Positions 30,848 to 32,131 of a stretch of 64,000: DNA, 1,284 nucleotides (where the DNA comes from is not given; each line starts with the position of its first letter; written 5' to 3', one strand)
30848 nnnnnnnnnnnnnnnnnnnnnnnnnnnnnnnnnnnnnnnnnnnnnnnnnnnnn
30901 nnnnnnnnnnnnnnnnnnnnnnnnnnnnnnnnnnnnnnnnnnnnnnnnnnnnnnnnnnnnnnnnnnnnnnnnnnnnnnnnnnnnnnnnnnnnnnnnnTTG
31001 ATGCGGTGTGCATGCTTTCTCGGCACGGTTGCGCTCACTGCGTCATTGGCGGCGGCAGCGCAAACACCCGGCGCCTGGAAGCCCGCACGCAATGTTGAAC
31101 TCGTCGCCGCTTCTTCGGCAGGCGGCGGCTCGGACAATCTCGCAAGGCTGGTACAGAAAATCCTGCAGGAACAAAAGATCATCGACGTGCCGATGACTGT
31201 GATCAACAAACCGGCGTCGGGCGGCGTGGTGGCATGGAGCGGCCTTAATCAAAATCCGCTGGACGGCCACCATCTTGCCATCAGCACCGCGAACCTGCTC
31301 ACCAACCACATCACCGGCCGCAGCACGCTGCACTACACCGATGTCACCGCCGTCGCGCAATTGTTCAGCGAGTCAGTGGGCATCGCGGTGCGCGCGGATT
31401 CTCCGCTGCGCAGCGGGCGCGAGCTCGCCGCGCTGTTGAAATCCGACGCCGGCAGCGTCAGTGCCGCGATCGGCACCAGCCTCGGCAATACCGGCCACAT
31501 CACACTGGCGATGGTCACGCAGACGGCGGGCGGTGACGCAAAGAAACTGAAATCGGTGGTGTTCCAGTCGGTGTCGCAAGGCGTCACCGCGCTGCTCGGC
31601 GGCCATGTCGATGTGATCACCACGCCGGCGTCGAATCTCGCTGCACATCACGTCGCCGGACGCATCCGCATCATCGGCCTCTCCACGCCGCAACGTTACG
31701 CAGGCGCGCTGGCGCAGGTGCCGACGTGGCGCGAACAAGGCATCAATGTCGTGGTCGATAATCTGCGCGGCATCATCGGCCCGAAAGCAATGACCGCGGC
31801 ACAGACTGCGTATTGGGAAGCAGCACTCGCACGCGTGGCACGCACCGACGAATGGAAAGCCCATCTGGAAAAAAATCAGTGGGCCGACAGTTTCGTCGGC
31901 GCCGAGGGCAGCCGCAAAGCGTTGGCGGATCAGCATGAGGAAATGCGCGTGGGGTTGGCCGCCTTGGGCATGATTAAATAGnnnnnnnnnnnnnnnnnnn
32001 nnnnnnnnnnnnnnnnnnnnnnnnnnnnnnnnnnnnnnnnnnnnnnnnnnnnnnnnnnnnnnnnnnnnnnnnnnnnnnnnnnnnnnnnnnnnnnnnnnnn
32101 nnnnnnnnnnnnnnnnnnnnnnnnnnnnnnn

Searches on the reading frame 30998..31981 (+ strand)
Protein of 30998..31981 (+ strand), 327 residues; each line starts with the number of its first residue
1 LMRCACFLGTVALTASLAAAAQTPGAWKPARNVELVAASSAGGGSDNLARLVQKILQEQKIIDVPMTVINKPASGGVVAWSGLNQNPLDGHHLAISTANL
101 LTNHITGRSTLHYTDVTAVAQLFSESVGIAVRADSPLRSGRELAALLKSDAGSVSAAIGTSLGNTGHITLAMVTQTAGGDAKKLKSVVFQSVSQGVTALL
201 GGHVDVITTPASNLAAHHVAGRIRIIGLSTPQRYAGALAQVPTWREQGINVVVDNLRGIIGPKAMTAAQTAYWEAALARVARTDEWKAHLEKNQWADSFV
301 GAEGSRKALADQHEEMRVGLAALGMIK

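Call 26: search_protein_families(library=pfam, proteins=[window:30998-31981:+])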
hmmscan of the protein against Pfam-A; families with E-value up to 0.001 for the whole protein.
window:30998-31981:+ (327 aa): 2 families
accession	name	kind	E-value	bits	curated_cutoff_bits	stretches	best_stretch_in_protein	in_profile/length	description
PF03401.19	TctC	-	6.5e-19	68.9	27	1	50-295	3-244/274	Tripartite tricarboxylate transporter family receptor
PF13531.11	SBP_bac_11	-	9e-05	22.8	25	1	119-230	73-182/227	Bacterial extracellular solute-binding protein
